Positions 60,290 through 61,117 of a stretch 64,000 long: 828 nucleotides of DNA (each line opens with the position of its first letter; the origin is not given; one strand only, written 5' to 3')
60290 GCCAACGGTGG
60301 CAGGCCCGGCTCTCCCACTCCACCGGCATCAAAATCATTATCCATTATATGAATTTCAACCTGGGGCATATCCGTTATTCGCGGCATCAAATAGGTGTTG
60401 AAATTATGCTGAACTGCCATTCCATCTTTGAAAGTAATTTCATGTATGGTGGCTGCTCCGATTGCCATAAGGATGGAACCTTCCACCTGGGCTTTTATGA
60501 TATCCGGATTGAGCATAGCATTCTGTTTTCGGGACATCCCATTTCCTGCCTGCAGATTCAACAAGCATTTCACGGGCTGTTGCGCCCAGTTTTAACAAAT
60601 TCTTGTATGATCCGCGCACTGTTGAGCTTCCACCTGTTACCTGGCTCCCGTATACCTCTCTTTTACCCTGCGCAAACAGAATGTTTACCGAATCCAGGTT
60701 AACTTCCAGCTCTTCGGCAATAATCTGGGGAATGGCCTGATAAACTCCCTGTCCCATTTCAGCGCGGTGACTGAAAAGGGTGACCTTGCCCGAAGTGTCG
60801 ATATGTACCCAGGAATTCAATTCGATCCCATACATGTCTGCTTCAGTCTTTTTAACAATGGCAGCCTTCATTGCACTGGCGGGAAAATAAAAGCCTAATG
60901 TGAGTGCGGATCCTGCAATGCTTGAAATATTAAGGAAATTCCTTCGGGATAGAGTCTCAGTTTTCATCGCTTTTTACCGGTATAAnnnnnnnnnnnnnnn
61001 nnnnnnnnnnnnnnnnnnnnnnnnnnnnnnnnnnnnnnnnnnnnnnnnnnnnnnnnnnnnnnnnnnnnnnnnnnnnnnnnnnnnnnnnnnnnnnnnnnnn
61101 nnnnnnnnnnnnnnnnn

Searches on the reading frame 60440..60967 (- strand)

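Call 77: search_protein_families(library=pfam, proteins=[window:60440-60967:-], max_evalue=0.00001)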
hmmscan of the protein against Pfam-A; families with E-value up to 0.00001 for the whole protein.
window:60440-60967:- (175 aa): 1 family
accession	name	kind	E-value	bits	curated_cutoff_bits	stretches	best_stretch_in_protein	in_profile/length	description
PF20256.3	MoCoBD_2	-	1.3e-12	48.2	27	1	51-155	49-152/283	Molybdopterin cofactor-binding domain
